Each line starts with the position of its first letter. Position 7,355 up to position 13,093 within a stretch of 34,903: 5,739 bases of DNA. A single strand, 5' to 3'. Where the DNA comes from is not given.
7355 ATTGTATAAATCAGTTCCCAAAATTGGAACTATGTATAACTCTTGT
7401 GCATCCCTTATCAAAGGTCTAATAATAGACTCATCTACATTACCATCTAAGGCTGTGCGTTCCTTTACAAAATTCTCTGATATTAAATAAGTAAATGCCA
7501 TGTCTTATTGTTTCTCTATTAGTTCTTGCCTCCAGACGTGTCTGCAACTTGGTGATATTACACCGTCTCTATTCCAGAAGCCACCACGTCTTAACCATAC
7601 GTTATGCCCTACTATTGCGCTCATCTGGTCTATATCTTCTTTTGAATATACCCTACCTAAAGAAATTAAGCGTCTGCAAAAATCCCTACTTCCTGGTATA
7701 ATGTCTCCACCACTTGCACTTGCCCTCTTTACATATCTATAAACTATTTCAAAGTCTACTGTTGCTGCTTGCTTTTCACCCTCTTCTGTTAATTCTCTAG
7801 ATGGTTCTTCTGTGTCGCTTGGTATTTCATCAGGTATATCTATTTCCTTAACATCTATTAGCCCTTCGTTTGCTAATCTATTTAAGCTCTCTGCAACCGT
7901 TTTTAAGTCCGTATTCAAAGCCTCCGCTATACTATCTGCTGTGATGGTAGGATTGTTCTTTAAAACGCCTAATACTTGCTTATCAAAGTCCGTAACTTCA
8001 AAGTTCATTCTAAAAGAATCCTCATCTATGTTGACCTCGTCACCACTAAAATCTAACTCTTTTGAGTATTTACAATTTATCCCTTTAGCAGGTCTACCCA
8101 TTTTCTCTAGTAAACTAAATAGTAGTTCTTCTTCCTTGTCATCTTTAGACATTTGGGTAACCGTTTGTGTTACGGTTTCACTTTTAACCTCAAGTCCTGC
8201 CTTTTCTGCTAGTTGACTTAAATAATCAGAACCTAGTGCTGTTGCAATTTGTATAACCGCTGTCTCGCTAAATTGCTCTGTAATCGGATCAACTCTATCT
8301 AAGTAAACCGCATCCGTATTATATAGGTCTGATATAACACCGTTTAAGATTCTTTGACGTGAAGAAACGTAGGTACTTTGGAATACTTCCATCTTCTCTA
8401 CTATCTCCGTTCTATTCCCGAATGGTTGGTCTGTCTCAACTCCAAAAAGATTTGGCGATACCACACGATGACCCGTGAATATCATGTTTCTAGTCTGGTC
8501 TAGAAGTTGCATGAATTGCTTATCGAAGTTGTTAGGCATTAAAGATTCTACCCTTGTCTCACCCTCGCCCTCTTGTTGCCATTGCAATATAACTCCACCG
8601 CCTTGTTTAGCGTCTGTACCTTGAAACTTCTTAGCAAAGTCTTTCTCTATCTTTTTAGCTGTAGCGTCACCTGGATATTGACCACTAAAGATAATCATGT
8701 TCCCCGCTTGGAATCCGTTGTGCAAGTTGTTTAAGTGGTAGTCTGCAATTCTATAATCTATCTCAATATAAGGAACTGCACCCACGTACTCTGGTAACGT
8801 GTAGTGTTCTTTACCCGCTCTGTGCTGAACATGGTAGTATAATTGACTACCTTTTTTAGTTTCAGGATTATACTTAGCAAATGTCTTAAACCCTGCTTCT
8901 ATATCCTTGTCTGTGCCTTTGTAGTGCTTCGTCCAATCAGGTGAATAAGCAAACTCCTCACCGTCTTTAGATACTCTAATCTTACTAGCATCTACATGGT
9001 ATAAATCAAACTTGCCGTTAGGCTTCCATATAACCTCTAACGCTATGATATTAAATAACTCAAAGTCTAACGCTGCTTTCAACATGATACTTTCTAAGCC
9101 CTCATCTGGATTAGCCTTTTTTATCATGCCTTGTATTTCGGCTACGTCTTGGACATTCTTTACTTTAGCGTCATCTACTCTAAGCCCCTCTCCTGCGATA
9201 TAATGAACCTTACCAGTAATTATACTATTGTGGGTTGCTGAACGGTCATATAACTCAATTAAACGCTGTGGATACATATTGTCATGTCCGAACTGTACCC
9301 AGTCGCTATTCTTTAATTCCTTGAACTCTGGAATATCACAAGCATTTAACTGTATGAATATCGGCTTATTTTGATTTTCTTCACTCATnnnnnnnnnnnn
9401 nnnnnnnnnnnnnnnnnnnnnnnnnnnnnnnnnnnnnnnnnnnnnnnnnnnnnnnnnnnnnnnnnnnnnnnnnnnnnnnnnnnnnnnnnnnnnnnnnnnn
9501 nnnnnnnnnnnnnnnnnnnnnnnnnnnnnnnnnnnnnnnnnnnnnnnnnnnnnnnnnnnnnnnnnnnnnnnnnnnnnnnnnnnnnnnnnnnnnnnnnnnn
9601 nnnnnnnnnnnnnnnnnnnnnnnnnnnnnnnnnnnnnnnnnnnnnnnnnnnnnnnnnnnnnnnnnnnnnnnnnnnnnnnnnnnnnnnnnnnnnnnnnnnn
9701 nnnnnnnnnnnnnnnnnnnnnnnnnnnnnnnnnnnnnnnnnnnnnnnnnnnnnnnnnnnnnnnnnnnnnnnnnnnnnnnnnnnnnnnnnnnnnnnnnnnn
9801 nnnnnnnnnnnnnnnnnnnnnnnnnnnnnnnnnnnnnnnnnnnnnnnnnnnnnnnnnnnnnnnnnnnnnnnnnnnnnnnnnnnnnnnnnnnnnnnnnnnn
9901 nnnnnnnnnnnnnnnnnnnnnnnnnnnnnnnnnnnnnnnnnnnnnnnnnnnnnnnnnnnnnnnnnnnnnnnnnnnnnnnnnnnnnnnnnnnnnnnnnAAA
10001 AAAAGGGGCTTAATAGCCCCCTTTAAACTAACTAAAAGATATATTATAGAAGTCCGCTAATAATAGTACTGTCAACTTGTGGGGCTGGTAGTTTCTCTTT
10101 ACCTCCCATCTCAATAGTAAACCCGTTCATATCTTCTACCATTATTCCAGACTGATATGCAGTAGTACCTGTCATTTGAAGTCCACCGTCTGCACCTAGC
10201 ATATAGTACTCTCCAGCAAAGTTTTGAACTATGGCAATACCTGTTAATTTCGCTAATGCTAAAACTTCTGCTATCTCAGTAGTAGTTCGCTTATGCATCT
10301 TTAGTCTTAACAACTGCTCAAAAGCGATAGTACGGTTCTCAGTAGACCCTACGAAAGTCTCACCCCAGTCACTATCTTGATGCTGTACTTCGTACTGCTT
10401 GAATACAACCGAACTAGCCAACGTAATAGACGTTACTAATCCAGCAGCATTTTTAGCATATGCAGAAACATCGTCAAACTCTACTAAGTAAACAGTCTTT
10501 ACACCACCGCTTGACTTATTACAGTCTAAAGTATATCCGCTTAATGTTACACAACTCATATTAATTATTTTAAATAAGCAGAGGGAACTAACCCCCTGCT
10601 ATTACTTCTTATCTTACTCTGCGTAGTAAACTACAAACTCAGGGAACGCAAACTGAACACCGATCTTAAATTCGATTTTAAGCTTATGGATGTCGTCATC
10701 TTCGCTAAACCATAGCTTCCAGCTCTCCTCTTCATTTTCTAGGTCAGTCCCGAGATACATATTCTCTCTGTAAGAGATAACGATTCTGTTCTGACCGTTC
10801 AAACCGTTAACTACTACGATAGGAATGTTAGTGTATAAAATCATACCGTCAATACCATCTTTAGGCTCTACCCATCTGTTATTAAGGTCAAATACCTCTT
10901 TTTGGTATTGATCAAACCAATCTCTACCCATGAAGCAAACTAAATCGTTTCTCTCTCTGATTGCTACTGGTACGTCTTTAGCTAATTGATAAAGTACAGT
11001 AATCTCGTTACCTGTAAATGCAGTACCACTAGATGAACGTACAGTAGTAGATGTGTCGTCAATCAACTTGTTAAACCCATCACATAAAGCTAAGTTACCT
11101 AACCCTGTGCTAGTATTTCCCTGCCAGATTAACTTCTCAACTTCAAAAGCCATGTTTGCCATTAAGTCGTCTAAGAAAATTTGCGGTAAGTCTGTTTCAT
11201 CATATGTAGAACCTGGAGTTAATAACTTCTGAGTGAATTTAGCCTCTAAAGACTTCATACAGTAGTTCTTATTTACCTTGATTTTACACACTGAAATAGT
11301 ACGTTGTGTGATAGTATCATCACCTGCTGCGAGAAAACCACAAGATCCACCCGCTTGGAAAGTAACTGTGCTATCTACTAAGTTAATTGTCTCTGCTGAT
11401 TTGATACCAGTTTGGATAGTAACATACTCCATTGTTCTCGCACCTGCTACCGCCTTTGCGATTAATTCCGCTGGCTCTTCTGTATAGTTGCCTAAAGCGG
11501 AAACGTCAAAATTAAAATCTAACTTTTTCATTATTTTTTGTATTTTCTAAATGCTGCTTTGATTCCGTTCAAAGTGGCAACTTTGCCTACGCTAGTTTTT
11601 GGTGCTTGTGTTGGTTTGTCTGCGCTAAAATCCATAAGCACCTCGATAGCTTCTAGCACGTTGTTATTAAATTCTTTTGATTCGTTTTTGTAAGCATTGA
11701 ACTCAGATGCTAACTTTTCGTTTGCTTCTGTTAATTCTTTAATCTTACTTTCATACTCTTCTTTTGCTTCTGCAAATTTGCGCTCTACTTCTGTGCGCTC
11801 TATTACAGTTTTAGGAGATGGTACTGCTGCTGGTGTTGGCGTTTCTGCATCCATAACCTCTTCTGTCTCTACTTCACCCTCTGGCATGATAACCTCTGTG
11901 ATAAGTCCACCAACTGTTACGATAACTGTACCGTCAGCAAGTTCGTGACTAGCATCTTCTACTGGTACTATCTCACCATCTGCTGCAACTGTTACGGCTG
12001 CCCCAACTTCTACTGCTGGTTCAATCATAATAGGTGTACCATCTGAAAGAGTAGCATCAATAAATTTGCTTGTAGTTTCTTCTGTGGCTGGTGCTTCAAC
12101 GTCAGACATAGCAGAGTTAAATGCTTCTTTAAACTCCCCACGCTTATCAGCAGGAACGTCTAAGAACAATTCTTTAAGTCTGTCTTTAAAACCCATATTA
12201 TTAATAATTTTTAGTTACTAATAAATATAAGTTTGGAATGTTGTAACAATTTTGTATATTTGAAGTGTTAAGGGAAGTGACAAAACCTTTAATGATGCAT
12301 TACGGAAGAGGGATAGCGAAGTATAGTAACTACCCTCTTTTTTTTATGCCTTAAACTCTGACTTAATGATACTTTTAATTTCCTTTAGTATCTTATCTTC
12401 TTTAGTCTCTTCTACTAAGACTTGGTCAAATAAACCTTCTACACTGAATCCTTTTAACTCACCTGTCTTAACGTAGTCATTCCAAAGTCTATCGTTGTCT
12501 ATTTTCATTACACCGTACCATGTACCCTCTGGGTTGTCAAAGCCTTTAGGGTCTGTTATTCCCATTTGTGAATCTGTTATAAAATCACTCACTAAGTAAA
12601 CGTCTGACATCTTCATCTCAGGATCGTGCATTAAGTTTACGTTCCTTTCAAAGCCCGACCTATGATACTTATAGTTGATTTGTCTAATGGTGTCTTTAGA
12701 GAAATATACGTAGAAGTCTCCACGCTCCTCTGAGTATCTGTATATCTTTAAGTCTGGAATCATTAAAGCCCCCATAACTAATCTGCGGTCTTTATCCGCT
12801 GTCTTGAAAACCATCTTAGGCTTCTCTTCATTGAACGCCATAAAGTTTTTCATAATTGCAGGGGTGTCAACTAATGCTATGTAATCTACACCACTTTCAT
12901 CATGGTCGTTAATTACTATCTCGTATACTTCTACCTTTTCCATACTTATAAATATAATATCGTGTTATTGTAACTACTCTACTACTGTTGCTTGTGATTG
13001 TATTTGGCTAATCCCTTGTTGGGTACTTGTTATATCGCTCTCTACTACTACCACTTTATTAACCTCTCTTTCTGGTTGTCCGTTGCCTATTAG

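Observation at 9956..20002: Four copies of a 32-nt bipartite element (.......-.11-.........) in front of the virion gene blocks: a phage-specific promoter class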

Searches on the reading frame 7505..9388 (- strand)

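Call 12: search_protein_families(library=pfam, proteins=[window:7505-9388:-], max_evalue=0.01)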
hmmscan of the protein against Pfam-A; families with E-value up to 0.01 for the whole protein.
window:7505-9388:- (627 aa): 11 families
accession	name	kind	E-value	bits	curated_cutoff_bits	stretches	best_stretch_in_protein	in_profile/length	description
PF13412.12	HTH_24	-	6.9e-08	32.4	21.9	1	467-511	3-47/48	Winged helix-turn-helix DNA-binding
PF01325.25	Fe_dep_repress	-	1.3e-05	25.8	26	0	480-514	21-55/60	Iron dependent repressor, N-terminal DNA binding domain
PF01047.28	MarR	-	8e-05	22.9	24.6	1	472-513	8-49/59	MarR family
PF01978.25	TrmB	-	0.00021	21.5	25.6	1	463-515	4-56/68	Sugar-specific transcriptional regulator TrmB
PF13545.12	HTH_Crp_2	-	0.00029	21.2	27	1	482-520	23-63/70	Crp-like helix-turn-helix domain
PF04860.17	Phage_portal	-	0.0011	18.6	39.1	1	91-325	44-248/321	Phage portal protein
PF00392.27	GntR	-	0.0013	18.8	27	1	481-514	23-57/64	Bacterial regulatory proteins, gntR family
PF12802.13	MarR_2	-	0.0017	18.9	27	1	471-514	9-53/61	MarR family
PF02002.24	TFIIE_alpha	-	0.0033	17.7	22.9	1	470-514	16-60/105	TFIIE alpha subunit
PF13404.12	HTH_AsnC-type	-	0.0046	17.2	27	0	467-505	3-41/42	AsnC-type helix-turn-helix domain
PF25212.1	HVO_A0114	-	0.0065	16.7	27.6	0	469-515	24-70/84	HVO_A0114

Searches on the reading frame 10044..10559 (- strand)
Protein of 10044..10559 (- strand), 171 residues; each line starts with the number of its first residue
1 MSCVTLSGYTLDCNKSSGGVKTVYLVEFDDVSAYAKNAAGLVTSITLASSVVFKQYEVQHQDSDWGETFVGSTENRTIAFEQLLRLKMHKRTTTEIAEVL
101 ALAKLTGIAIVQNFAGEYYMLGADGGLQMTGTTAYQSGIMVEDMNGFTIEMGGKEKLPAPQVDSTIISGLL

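Call 12: search_protein_families(library=pfam, proteins=[window:10044-10559:-], max_evalue=0.01)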
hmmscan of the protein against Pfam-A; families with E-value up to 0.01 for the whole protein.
window:10044-10559:- (171 aa): 1 family
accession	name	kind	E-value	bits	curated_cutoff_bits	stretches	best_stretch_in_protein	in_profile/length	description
PF21910.2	GH85_C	-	0.001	19.9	27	1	45-102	21-77/95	GH85 endohexosaminidases, C-terminal domain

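Call 13: search_protein_families(library=phrogs, proteins=[window:10044-10559:-], max_evalue=0.01)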
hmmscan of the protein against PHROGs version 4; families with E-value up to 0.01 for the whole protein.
window:10044-10559:- (171 aa): 1 family
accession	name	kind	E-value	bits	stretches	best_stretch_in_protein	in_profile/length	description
phrog_19091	-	unknown function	2.4e-22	80.4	1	1-171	1-169/181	-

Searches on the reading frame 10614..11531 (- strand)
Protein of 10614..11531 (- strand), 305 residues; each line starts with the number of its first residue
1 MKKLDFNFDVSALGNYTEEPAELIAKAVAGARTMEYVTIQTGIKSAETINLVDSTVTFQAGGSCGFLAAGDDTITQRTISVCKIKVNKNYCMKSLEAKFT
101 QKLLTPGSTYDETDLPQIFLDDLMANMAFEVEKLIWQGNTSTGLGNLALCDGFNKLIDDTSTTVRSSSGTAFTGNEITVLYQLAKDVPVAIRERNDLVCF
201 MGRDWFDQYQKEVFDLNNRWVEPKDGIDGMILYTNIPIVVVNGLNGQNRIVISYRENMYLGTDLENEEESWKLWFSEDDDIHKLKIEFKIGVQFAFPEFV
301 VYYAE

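Call 12: search_protein_families(library=pfam, proteins=[window:10614-11531:-], max_evalue=0.01)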
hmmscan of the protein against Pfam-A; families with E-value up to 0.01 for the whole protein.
window:10614-11531:- (305 aa): 0 families

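Call 13: search_protein_families(library=phrogs, proteins=[window:10614-11531:-], max_evalue=0.01)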
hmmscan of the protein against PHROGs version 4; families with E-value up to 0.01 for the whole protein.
window:10614-11531:- (305 aa): 3 families
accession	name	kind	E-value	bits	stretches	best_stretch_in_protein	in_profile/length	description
phrog_11320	-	unknown function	1.6e-20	74.2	1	15-302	10-304/324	-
phrog_1623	-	head and packaging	3e-08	34.4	1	117-301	120-298/305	virion structural protein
phrog_38780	-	unknown function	0.0075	16.5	0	244-292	300-348/360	-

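Call 17: find_related_loci(query=window:10614-11531:-, collection=viral_contigs, flank=10000)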
Query window:10614-11531:- (305 aa) in viral_contigs; peptide patterns used: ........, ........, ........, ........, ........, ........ (x = any residue, [..] = any of these).
29 stretches matched a pattern; 18 encode a relative of the query (tblastn E <= 1e-3); 18 distinct loci.
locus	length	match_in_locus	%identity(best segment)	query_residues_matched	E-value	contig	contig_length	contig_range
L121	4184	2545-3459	99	1-305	0e+0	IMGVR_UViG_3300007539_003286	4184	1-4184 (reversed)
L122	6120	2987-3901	99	1-305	0e+0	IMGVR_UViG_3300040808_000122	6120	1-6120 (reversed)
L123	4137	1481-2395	99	1-305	0e+0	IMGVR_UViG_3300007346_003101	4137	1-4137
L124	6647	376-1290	98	1-305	0e+0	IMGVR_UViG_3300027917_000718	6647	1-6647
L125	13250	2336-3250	98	1-305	0e+0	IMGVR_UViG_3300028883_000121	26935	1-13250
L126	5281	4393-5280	99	1-296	0e+0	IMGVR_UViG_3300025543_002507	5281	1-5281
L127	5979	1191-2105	75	1-305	1e-160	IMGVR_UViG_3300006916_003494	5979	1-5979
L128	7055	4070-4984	75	1-305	9e-160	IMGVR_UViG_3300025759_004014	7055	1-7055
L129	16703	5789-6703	75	1-305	2e-159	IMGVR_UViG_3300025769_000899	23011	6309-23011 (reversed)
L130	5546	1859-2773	75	1-305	1e-161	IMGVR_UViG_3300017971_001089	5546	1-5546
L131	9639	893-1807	75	1-305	2e-159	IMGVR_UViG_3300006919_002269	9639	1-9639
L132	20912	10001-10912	69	1-305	1e-147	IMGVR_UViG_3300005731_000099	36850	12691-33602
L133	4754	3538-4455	37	8-303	1e-52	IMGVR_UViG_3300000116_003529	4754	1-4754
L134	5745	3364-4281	37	8-303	7e-52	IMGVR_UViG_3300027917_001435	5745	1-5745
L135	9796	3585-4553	32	1-304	6e-45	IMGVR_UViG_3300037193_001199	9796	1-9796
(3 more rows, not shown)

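Call 50: search_dna_similar(query=window:10614-11531:-, collection=phages, mode=protein, max_rows=15)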
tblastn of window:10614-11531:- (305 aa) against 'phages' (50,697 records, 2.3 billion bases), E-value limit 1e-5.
No match.

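Call 86: find_related_loci(query=L132:1022-3931:+, collection=viral_contigs, flank=10000)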
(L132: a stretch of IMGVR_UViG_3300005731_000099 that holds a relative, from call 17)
Query L132:1022-3931:+ (969 aa) in viral_contigs; peptide patterns used: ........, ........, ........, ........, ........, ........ (x = any residue, [..] = any of these).
44 stretches matched a pattern; 37 encode a relative of the query (tblastn E <= 1e-3); 37 distinct loci.
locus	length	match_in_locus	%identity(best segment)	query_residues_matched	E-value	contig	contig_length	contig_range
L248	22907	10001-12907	100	1-969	0e+0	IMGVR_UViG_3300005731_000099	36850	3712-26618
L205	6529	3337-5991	57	1-891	0e+0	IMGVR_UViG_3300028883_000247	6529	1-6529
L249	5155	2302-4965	56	1-891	0e+0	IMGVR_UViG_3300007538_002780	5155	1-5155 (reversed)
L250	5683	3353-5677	59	1-785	0e+0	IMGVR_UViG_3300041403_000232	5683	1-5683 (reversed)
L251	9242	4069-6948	36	3-969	1e-172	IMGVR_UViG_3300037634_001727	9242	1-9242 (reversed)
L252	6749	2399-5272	36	3-969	7e-170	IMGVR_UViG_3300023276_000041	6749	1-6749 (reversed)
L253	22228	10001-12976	35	21-969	1e-165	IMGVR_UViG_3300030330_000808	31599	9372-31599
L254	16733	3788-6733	35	21-969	1e-164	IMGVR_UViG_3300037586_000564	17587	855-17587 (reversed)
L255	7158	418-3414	35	3-969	3e-159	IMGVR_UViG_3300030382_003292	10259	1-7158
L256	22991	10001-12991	34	21-969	4e-158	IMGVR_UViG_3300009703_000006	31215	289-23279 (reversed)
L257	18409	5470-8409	35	3-969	7e-156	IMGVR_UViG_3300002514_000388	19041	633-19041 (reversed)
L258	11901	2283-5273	34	3-968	2e-150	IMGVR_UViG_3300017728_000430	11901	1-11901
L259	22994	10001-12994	33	3-968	2e-148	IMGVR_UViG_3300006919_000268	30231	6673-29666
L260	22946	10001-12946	33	3-968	8e-146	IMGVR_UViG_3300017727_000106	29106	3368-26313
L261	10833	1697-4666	33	3-968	3e-145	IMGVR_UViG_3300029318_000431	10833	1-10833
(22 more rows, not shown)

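Call 104: find_related_loci(query=L248:923-1945:+, collection=metagenome_contigs, flank=10000)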
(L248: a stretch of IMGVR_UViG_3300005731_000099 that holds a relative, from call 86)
Query L248:923-1945:+ (341 aa) in metagenome_contigs; peptide patterns used: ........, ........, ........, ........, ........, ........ (x = any residue, [..] = any of these).
31 stretches matched a pattern; 2 encode a relative of the query (tblastn E <= 1e-3); 2 distinct loci.
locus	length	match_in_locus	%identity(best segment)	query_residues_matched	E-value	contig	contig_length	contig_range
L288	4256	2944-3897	29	1-341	2e-24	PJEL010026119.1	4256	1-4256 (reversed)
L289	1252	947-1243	33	12-117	3e-10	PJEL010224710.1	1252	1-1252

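Call 105: find_homologous_proteins(query=L248:923-1945:+, max_evalue=1e-30)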
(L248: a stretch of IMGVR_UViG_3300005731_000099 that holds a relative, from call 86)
Query L248:923-1945:+ (341 aa): 7 proteins with E <= 1e-30 among 922 candidates.
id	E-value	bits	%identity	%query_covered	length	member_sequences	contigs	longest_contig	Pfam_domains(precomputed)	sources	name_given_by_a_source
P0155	1.5e-236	802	100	100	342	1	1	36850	-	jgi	-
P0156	1.1e-104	369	51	100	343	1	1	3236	PF13692.13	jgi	jgi:glycosyltransferase involved in cell wall biosynthesis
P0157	1.0e-95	339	49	100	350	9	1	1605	PF13692.13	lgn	-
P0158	1.1e-91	326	48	100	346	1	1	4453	PF13692.13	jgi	-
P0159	1.7e-60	223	51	61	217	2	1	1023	-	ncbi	-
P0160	4.8e-32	130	34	94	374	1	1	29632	PF00534.27,PF13439.13,PF13692.13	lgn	-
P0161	5.9e-31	126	30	100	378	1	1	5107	PF13692.13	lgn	-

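Call 106: find_encoding_contigs(protein=P0155, flank=10000, max_places=2)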
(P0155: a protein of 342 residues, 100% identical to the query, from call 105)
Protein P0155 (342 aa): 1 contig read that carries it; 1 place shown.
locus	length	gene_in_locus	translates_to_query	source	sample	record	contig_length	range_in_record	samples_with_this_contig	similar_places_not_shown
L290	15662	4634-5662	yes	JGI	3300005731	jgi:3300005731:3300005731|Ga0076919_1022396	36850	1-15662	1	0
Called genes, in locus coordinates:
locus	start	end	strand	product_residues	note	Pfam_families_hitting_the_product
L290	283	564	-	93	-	-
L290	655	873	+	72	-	-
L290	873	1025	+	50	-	-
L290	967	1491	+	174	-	-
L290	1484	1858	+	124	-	PF08299:Bac_DnaA_C (weak)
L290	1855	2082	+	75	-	-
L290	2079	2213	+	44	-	-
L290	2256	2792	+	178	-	-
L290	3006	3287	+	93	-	-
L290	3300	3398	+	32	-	-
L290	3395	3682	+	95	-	-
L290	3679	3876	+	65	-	-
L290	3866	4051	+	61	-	-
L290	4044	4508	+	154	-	PF03592:Terminase_2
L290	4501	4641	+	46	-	-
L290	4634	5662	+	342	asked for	-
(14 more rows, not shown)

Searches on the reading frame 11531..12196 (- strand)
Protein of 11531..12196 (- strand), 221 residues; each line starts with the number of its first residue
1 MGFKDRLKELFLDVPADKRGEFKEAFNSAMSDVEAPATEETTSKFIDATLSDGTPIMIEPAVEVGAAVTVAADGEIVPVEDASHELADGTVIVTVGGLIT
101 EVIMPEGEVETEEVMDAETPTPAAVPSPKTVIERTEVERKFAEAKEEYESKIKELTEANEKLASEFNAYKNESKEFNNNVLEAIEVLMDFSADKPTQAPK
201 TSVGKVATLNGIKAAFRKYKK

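Call 12: search_protein_families(library=pfam, proteins=[window:11531-12196:-], max_evalue=0.01)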
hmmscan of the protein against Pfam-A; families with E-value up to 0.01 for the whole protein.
window:11531-12196:- (221 aa): 1 family
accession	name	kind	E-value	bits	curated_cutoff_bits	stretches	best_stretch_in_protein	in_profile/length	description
PF18652.6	Adhesin_P1_N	-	0.0078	16.9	27.1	0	134-175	46-87/106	Adhesin P1 N-terminal domain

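Call 13: search_protein_families(library=phrogs, proteins=[window:11531-12196:-], max_evalue=0.01)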
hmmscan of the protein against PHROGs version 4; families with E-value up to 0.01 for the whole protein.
window:11531-12196:- (221 aa): 2 families
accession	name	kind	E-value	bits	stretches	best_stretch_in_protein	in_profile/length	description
phrog_33547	-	unknown function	0.00024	21.2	1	39-189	197-346/357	-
phrog_26469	-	unknown function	0.0023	19.1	0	124-154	62-92/114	-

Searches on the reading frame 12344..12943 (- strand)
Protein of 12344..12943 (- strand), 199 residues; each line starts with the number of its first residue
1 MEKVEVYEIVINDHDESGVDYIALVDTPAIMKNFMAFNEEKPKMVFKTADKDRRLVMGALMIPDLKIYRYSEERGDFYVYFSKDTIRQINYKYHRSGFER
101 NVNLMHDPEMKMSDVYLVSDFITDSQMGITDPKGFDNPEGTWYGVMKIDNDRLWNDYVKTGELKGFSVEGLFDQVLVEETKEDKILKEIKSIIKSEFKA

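Call 12: search_protein_families(library=pfam, proteins=[window:12344-12943:-], max_evalue=0.01)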
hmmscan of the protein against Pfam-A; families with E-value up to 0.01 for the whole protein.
window:12344-12943:- (199 aa): 1 family
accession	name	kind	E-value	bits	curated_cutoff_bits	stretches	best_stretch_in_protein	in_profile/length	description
PF14550.11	Peptidase_S78_2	-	2.9e-13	50.4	24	1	46-171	5-121/126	Putative phage serine protease XkdF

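Call 13: search_protein_families(library=phrogs, proteins=[window:12344-12943:-], max_evalue=0.01)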
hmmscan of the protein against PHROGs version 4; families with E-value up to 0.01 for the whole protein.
window:12344-12943:- (199 aa): 6 families
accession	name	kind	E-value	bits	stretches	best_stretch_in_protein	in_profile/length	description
phrog_24921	-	unknown function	3.4e-39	135.9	1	5-186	2-184/349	-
phrog_15223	-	other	4.4e-12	47.4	1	46-188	6-128/199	protease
phrog_3017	-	head and packaging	7.1e-12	46.3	1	19-194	10-175/402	head maturation protease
phrog_1530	-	other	5.3e-11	43.4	1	35-183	228-360/379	DNA methyltransferase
phrog_34096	-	head and packaging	9.8e-07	28.9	1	43-172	124-235/412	head maturation protease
phrog_13242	-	unknown function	0.0092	16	0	50-171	316-422/450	-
